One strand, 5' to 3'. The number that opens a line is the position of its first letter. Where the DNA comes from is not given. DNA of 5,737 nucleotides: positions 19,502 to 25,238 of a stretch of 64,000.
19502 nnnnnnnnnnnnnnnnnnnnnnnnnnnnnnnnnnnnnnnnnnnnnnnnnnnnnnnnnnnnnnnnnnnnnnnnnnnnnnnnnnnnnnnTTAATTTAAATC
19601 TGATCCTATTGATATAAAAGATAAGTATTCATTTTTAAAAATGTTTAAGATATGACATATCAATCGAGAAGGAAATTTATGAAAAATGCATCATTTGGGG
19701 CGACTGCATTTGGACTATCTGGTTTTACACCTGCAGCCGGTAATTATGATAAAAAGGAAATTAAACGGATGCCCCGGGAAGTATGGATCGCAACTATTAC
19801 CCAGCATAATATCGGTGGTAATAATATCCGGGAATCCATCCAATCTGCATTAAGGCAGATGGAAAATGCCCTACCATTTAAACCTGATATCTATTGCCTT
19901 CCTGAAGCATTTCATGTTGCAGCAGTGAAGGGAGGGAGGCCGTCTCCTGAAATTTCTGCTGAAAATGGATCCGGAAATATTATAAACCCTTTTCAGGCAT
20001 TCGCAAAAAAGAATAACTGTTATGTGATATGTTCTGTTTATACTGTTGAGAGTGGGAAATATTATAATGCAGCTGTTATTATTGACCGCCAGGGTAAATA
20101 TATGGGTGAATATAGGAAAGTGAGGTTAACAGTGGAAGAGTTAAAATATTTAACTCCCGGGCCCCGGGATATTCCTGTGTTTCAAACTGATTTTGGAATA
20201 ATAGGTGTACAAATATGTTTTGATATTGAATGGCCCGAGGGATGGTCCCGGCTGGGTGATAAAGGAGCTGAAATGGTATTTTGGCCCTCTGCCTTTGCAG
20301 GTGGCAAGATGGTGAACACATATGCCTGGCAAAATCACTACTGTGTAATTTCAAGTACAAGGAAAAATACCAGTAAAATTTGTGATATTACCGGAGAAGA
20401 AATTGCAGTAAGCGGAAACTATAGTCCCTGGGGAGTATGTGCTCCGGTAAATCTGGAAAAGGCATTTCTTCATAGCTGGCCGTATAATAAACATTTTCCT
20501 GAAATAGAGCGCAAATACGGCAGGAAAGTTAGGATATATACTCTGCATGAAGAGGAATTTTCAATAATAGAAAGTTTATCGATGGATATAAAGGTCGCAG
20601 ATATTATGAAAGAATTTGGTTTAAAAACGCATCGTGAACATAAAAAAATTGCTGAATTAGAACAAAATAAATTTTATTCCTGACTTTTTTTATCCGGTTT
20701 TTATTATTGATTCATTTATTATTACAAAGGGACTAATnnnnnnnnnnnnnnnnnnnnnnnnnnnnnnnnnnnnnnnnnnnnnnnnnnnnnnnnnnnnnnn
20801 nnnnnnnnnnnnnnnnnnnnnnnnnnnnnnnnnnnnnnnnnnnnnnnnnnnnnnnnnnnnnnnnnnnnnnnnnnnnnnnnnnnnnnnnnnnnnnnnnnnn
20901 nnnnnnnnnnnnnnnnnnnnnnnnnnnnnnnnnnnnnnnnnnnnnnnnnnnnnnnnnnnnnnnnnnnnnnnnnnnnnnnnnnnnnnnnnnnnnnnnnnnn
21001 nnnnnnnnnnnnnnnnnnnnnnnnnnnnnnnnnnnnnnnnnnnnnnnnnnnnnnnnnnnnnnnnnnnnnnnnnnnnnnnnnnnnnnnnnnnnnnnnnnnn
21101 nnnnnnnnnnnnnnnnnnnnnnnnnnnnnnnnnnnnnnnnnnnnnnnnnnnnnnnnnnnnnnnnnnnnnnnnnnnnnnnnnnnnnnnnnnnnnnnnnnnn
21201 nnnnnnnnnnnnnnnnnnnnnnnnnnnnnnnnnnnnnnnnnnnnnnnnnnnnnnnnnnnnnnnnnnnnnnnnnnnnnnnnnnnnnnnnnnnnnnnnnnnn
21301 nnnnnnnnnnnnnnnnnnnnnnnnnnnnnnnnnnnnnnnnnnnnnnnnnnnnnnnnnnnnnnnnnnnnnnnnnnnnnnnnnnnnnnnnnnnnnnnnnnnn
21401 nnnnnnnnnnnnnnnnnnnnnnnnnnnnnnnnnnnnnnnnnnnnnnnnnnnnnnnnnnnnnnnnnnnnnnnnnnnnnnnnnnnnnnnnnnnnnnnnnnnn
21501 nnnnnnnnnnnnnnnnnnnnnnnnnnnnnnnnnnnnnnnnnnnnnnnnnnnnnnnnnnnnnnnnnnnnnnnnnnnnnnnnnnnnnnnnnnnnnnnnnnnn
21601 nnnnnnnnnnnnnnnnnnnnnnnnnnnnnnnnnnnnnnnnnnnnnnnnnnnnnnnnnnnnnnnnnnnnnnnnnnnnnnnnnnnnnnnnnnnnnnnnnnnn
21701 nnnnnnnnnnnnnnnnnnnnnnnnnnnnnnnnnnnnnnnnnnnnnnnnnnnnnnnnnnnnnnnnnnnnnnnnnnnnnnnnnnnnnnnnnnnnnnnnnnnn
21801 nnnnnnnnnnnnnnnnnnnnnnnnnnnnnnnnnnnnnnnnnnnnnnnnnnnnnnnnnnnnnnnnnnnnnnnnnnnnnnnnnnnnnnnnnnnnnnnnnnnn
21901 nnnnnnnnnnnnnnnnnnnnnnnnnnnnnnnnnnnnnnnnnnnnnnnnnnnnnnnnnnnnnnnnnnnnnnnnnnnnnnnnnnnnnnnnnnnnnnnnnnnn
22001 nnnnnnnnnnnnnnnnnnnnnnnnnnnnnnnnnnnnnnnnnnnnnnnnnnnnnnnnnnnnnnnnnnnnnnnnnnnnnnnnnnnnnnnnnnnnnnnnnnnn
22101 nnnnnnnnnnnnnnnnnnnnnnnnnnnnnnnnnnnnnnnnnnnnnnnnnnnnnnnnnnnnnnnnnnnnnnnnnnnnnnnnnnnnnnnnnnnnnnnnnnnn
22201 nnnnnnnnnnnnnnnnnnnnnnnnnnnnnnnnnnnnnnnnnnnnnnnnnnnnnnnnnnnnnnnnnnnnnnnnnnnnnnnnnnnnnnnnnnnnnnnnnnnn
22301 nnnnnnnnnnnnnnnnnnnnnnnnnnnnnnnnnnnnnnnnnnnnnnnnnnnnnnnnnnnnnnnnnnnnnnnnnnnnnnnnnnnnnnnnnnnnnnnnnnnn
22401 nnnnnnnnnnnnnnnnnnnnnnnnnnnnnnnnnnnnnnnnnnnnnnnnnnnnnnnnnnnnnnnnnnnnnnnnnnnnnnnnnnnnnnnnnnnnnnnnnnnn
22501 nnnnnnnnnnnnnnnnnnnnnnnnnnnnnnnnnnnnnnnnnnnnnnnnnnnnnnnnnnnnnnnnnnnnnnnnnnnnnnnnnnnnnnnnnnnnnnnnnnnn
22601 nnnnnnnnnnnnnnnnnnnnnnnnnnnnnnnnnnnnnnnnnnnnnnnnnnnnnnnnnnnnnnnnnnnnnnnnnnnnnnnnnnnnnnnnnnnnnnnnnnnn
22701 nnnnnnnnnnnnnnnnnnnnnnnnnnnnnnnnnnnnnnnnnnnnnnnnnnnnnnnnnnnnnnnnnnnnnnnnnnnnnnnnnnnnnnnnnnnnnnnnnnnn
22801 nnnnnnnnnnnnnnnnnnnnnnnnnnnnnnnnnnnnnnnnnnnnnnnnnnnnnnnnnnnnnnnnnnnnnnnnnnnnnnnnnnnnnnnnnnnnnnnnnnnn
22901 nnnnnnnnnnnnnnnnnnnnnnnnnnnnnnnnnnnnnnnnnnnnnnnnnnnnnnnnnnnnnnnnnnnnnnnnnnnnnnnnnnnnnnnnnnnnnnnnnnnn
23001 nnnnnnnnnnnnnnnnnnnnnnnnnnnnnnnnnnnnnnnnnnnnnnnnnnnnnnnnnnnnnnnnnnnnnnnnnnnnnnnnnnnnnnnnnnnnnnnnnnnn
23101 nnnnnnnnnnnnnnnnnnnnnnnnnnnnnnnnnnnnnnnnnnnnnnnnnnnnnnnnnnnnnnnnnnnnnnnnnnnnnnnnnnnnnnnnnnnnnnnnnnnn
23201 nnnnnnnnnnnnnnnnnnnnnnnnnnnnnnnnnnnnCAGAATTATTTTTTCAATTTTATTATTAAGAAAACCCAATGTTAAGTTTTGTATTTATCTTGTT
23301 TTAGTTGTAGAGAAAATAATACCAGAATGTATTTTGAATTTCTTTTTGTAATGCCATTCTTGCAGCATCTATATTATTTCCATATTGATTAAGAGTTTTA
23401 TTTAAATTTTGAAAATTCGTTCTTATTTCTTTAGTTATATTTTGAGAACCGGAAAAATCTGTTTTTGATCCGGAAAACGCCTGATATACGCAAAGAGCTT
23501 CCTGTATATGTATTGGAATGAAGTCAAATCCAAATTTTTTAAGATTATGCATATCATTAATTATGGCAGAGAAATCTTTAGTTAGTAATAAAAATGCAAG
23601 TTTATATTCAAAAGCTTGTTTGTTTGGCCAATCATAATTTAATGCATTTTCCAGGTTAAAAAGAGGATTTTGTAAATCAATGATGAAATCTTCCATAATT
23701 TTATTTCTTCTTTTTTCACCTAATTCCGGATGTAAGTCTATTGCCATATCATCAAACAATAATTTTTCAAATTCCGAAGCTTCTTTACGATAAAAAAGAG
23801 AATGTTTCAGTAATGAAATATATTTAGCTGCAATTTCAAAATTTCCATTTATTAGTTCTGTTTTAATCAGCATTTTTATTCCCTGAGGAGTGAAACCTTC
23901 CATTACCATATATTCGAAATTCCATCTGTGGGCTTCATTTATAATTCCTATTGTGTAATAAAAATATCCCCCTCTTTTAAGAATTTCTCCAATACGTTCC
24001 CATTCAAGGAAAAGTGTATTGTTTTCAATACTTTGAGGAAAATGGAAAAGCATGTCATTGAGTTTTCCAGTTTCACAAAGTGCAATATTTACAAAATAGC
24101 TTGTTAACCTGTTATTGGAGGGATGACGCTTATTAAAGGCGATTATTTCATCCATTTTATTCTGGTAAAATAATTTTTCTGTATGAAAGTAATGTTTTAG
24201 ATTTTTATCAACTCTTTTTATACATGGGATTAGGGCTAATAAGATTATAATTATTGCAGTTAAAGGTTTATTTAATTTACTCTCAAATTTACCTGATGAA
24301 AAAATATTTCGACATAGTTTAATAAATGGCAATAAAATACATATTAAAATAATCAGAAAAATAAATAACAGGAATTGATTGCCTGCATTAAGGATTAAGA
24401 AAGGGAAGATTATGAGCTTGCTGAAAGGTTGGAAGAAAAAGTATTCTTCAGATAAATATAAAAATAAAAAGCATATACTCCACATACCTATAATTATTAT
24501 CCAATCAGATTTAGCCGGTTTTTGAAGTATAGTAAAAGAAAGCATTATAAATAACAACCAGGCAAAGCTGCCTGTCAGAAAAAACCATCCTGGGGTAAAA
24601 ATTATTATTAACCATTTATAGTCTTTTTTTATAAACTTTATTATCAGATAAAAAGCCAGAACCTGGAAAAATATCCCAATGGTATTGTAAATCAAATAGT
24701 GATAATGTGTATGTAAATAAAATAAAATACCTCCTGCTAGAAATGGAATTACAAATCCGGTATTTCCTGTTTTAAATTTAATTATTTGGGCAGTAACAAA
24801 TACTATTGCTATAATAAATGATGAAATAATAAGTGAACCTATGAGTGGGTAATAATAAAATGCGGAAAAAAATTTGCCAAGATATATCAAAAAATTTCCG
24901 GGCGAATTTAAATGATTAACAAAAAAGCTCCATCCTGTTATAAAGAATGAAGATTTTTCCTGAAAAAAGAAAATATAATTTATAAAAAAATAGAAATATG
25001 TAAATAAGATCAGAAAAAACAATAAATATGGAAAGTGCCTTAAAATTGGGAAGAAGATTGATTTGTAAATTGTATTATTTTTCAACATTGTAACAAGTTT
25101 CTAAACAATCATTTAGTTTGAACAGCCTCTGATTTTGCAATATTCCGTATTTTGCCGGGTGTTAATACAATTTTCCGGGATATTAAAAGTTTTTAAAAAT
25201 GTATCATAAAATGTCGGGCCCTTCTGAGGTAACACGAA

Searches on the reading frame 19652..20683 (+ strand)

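Call 7: search_protein_families(library=pfam, proteins=[window:19652-20683:+], max_evalue=0.001)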
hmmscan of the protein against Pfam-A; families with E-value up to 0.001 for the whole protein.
window:19652-20683:+ (343 aa): 1 family
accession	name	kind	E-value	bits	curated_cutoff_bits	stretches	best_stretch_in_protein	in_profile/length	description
PF00795.27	CN_hydrolase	-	1e-27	97.6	23.2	1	51-249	6-229/256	Carbon-nitrogen hydrolase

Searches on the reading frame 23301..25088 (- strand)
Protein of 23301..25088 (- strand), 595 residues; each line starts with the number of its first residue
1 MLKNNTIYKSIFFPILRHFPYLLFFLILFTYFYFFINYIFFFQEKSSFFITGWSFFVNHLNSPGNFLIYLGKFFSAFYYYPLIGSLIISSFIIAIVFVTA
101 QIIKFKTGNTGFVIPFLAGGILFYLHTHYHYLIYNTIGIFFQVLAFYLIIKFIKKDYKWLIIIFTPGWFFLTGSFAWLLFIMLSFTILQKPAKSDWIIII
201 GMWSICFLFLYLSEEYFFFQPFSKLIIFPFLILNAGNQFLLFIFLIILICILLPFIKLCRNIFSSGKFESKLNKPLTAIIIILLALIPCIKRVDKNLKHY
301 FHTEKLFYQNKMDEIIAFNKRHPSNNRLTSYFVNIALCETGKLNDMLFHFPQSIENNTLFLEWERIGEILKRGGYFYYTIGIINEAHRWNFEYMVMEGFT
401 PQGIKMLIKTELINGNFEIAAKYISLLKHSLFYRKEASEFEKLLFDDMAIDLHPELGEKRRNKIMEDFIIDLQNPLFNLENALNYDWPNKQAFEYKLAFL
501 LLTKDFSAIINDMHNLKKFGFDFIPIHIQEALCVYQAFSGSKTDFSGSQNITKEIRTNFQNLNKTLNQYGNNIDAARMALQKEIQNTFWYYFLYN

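Call 3: search_protein_families(library=pfam, proteins=[window:23301-25088:-], max_evalue=0.1)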
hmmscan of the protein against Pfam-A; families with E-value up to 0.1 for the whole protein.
window:23301-25088:- (595 aa): 1 family
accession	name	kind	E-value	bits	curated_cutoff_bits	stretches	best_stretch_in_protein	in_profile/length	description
PF19529.4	DUF6057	-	1.7e-118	397.5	29.8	1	19-595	8-569/569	Family of unknown function (DUF6057)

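Call 4: search_protein_families(library=ncbifam, proteins=[window:23301-25088:-], max_evalue=0.1)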
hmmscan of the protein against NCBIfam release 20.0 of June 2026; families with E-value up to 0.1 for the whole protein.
window:23301-25088:- (595 aa): 1 family
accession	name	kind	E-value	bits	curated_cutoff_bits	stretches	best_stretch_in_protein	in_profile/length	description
NF011157.0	PRK14562.1-2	equivalog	0.037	13.8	238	1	538-593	38-93/191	haloacid dehalogenase superfamily protein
